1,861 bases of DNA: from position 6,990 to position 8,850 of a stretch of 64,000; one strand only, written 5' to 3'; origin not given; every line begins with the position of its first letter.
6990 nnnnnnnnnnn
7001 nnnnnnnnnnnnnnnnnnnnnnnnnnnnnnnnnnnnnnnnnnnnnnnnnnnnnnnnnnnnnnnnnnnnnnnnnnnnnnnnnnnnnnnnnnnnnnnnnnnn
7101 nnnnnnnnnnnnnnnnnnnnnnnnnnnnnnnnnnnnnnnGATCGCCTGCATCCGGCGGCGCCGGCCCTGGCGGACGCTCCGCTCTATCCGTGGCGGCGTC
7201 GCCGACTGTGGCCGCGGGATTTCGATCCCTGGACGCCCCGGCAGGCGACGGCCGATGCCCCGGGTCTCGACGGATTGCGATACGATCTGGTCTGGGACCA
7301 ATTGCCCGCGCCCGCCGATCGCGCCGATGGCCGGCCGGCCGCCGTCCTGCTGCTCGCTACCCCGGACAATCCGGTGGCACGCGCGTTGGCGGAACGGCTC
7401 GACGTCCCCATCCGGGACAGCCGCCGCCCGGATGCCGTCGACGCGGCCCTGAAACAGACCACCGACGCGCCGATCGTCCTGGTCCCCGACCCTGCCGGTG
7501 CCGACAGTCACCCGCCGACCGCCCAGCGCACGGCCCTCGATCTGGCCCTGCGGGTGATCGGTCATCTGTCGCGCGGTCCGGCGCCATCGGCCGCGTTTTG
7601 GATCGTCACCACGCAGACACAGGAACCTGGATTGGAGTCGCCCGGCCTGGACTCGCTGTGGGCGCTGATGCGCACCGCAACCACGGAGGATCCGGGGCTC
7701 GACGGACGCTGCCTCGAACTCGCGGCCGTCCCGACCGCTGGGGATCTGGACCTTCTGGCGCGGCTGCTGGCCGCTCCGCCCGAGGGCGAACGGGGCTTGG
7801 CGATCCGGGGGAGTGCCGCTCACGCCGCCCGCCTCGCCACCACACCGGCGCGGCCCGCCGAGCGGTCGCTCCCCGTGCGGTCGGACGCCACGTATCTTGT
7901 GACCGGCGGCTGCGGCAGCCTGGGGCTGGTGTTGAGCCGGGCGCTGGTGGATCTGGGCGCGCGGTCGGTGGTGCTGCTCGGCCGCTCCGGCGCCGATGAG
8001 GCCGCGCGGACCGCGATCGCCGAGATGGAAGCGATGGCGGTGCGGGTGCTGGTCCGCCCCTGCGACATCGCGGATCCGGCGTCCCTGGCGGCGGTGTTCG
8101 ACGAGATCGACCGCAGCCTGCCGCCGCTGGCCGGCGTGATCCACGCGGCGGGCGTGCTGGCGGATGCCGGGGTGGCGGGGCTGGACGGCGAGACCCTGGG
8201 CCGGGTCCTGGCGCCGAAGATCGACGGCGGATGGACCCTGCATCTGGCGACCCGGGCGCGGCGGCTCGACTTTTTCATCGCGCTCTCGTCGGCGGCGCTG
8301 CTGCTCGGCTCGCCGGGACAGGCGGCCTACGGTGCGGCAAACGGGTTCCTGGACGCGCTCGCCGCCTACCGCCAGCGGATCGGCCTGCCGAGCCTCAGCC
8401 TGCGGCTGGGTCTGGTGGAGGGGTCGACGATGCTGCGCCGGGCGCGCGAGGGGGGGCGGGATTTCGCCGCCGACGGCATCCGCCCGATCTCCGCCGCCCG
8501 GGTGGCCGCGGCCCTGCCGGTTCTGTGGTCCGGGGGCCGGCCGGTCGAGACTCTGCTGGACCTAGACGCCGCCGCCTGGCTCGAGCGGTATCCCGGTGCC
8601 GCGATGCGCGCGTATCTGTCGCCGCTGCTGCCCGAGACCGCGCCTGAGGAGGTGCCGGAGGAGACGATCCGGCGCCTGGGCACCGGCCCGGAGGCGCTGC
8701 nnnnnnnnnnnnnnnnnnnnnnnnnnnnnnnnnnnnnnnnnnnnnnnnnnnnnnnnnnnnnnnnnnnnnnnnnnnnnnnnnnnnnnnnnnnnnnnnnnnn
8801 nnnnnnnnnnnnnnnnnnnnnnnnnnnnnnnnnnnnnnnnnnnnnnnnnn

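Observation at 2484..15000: Predicted lipid tail chemistry: 3-amino-2-methyl-5-hydroxy fatty acyl starter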

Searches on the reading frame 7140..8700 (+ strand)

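Call 20: search_solved_structures(query=window:7140-8700:+, show_alignments=3, max_evalue=0.00001)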
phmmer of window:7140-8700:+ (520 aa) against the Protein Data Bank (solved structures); distinct sequences matched with E-value up to 0.00001: 65 (the best 60 are shown).
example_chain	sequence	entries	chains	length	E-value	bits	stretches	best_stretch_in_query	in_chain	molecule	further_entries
8g7w_A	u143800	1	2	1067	2.6e-32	115.9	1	247-453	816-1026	Type I PKS module 4, module 5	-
5bp4_A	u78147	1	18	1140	5.2e-31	111.5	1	238-425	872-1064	Mycocerosic acid synthase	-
9pat_A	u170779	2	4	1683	5.5e-31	111.5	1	134-424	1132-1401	6-deoxyerythronolide-B synthase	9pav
3mjv_A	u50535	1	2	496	2.8e-30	109.1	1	42-424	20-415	AmphB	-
9d2y_A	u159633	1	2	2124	3.1e-30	109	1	235-424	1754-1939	Multifunctional mycocerosic acid synthase membrane-associated MAS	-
9d2z_A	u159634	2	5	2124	3.1e-30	109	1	235-424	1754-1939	Mycocerosic acid synthase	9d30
3mjc_A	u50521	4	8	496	6.1e-30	108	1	42-424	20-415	AmphB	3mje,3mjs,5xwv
9pat_C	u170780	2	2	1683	6.8e-30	107.9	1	132-425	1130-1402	6-deoxyerythronolide-B synthase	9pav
9pc6_A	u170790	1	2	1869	9.7e-30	107.4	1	132-425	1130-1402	6-deoxyerythronolide-B synthase,RifR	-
4dif_A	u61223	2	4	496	2.5e-29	106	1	42-424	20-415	AmphB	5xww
3mjt_A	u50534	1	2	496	3e-29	105.8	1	42-424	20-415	AmphB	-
3slk_A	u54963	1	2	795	4e-28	102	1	249-455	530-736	Polyketide synthase extender module 2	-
4imp_A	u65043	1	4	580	5.6e-28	101.5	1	44-481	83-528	Polyketide synthase extender modules 3-4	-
6w7s_A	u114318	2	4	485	7.7e-27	97.8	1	169-432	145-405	EryAI | KR1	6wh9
4j1q_A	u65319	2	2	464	8.2e-27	97.7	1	243-416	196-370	Polyketide synthase PksJ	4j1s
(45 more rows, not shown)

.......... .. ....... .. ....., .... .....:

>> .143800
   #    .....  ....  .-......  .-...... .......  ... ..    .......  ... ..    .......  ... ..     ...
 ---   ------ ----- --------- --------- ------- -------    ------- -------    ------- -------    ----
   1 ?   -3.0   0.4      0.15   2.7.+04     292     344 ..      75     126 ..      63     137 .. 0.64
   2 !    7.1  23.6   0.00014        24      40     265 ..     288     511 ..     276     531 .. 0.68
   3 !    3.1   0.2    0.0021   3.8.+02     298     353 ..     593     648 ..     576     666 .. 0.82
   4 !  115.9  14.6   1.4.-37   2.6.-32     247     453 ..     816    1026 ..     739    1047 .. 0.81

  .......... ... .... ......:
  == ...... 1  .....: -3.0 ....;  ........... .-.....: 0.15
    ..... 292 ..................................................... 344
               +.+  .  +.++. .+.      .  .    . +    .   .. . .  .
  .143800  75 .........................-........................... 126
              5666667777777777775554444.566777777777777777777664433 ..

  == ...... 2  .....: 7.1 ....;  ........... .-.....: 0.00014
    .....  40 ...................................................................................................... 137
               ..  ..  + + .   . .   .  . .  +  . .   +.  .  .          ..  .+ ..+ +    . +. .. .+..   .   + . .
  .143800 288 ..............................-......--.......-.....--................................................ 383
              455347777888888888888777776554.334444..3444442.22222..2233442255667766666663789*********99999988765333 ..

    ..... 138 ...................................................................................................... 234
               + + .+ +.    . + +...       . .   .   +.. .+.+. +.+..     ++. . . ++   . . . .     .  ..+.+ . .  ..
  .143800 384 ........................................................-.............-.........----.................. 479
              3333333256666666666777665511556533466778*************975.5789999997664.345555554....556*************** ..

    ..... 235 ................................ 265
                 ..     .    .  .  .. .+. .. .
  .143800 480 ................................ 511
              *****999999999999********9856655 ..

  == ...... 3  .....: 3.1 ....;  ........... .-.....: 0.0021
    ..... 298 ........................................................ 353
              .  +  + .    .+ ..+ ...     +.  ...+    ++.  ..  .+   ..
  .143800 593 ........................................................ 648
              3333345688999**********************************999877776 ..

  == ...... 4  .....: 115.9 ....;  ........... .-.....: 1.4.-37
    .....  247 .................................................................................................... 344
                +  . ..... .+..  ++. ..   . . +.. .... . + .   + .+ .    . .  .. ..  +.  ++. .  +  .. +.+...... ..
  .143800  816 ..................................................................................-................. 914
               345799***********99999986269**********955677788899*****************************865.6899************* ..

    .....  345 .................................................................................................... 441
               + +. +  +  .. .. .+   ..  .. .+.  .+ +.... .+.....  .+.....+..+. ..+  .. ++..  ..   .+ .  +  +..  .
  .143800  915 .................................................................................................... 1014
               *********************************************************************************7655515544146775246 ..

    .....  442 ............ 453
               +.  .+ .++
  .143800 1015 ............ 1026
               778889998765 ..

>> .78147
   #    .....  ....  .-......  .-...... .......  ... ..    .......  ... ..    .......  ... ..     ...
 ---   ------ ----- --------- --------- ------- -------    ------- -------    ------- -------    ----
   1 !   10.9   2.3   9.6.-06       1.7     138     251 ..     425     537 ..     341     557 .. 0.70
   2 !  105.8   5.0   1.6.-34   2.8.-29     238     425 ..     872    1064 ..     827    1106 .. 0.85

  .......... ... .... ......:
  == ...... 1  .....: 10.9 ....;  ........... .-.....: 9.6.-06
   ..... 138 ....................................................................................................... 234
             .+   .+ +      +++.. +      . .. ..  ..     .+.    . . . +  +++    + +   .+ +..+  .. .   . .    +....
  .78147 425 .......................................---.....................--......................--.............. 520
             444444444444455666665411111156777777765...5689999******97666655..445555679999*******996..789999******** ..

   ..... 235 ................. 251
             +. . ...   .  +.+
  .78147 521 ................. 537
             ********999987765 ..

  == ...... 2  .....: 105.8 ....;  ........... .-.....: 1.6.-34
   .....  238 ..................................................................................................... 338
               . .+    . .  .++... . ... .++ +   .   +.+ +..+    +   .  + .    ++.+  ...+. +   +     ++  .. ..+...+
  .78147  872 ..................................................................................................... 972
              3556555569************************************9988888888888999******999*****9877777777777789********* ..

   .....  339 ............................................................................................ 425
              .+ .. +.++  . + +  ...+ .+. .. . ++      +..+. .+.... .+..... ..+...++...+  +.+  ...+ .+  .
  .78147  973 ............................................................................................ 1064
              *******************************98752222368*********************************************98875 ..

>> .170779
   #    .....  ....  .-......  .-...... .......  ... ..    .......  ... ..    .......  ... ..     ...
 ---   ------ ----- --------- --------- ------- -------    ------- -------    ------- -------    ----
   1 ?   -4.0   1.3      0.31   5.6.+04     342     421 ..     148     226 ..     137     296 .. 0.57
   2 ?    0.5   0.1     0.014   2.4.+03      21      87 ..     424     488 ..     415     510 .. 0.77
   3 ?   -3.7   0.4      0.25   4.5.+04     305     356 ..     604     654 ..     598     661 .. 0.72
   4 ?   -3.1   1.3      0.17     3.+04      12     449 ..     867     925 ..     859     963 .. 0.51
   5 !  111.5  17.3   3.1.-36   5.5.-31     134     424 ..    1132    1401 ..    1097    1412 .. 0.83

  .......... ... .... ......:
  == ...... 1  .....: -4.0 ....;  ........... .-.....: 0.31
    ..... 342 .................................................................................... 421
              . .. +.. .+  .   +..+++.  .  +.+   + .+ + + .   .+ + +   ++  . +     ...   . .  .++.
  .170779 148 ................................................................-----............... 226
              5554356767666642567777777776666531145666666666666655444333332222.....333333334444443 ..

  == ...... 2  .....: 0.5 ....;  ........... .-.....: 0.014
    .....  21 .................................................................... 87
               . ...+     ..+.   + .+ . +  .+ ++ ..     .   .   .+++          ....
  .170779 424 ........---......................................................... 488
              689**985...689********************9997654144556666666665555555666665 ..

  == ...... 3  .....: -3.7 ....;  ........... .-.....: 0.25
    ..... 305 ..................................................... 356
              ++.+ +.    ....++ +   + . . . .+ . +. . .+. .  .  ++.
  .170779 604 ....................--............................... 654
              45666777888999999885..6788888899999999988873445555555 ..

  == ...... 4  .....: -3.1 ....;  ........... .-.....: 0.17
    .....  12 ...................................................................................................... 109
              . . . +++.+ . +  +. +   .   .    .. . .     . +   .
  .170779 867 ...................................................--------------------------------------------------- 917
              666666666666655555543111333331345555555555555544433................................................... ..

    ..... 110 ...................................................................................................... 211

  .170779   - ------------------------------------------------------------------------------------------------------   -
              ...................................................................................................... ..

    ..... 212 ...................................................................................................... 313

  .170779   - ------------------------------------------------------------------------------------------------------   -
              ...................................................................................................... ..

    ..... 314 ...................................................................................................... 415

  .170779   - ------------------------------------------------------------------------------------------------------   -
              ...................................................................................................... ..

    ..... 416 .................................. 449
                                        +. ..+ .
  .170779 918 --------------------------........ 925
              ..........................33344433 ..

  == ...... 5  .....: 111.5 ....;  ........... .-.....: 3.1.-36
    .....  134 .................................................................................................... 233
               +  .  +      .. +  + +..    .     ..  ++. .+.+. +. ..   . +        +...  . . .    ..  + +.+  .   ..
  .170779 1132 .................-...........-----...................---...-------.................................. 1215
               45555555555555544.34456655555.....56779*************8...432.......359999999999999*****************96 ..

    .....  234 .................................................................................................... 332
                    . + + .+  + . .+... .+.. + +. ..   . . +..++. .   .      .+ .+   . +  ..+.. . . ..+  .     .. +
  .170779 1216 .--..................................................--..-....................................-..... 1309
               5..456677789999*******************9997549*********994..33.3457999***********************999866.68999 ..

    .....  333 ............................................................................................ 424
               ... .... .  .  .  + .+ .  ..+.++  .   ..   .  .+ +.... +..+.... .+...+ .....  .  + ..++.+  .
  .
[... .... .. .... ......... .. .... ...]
